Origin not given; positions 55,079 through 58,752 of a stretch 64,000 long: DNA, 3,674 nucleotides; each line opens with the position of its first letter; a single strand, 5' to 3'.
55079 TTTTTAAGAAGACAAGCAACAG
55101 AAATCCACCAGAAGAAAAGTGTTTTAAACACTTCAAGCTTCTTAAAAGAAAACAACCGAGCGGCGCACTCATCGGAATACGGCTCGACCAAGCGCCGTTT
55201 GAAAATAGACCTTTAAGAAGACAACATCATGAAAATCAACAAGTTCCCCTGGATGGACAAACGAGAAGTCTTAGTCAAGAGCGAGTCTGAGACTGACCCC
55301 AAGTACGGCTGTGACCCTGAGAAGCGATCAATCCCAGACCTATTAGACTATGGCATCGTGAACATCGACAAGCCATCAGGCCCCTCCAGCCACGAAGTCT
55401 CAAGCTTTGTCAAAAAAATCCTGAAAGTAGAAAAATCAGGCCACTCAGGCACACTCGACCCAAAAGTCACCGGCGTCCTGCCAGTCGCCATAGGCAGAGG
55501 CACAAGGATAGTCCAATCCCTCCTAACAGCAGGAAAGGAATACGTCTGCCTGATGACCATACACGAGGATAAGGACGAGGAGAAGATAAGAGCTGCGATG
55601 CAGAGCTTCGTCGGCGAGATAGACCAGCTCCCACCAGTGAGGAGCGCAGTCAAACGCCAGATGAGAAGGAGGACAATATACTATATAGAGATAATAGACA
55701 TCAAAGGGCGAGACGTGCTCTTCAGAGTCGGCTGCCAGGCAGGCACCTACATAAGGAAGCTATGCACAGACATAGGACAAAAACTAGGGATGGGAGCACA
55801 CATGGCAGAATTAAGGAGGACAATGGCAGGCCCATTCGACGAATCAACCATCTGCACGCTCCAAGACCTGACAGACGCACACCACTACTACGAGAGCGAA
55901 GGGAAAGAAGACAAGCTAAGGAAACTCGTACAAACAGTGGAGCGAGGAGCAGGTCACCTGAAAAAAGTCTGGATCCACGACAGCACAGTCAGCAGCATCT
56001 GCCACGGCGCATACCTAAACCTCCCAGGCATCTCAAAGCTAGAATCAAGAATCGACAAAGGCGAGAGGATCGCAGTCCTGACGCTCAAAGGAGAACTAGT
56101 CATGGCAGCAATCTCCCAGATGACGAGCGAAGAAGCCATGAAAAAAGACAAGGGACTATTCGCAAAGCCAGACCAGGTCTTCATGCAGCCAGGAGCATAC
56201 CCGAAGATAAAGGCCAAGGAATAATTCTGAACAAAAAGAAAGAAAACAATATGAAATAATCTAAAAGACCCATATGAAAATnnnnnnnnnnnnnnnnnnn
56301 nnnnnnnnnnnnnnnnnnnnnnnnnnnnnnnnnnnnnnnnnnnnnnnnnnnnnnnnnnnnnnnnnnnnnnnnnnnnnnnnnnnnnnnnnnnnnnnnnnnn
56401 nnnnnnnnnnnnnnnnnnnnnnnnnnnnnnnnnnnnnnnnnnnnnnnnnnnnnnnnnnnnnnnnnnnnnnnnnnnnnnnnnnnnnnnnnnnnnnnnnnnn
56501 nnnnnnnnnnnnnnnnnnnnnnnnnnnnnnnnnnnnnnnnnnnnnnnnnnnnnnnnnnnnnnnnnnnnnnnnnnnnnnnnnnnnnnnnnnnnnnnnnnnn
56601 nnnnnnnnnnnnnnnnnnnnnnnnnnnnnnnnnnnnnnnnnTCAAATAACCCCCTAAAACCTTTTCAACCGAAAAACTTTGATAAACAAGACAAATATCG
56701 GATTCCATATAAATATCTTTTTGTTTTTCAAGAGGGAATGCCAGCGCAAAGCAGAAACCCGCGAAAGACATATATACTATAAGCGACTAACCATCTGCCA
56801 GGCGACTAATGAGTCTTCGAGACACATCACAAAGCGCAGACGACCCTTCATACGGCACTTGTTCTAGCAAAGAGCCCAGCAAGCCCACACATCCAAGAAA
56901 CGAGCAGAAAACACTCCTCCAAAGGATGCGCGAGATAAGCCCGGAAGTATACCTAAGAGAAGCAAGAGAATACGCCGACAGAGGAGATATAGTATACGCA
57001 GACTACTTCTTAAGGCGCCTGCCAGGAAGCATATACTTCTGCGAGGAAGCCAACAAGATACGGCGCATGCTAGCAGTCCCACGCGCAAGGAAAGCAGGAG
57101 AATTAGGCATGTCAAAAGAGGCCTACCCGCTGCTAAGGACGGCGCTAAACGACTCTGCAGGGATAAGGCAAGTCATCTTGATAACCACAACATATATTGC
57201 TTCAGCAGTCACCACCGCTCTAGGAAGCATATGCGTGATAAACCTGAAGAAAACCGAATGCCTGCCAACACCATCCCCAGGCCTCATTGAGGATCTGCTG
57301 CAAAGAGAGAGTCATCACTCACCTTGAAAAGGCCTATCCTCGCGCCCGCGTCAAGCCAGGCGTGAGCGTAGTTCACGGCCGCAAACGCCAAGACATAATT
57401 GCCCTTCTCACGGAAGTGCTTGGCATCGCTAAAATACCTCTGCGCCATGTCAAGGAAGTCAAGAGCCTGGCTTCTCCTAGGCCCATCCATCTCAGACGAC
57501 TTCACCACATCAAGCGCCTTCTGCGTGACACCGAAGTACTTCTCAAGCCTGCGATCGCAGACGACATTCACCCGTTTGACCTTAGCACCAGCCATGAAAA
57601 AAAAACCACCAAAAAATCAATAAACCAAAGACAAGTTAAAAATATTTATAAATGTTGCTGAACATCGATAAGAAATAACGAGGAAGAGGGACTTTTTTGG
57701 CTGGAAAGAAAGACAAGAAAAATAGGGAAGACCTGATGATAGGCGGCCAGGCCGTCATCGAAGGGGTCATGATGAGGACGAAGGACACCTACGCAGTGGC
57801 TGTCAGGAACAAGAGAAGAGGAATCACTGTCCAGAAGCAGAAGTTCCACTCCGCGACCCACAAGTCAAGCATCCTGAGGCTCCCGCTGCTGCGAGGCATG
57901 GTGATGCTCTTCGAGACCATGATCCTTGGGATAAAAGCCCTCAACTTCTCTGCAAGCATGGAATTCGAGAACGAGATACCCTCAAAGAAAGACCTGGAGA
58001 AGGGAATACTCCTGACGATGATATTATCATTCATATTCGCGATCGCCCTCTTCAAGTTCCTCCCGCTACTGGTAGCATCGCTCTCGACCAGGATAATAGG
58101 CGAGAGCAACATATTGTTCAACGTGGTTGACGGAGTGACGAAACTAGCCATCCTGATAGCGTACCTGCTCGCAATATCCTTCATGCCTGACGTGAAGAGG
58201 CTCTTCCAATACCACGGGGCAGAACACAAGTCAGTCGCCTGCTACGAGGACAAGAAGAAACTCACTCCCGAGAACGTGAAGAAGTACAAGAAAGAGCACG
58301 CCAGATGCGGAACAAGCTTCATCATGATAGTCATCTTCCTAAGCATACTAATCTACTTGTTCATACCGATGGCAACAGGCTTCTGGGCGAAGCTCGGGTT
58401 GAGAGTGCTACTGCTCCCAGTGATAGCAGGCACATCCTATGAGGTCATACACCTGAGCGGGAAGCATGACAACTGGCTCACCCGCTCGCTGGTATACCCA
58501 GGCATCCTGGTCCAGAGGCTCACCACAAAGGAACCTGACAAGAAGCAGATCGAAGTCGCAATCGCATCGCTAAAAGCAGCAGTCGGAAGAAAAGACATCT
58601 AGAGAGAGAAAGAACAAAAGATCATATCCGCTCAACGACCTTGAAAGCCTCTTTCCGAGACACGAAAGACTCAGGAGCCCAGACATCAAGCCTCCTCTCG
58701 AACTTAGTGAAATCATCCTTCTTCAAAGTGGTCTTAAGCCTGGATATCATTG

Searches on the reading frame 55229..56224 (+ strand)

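Call 12: search_protein_families(library=pfam, proteins=[window:55229-56224:+], max_evalue=0.001)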
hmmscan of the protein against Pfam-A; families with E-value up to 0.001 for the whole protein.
window:55229-56224:+ (331 aa): 5 families
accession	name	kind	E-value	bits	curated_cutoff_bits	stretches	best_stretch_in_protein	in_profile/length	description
PF01509.24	TruB_N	-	1.8e-29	103.4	27.3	1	62-175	1-149/149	TruB family pseudouridylate synthase (N terminal domain)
PF16198.10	TruB_C_2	-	5.3e-23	81.4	29.3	1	176-239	1-63/66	tRNA pseudouridylate synthase B C-terminal domain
PF08068.17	DKCLD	-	2.4e-19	69.6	27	1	6-57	4-57/58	DKCLD (NUC011) domain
PF01472.26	PUA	-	7.1e-14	51.9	24.8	1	245-317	1-73/74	PUA domain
PF21238.2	Pus10_C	-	3.1e-08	33.9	27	1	100-178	121-201/232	Pus10, C-terminal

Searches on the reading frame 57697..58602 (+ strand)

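Call 77: search_protein_families(library=pfam, proteins=[window:57697-58602:+], max_evalue=0.001)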
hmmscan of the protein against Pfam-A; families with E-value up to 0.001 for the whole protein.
window:57697-58602:+ (301 aa): 1 family
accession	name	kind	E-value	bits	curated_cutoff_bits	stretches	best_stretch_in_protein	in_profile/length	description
PF07136.16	DUF1385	-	3.1e-86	288.8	22.1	1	62-296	1-225/227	Protein of unknown function (DUF1385)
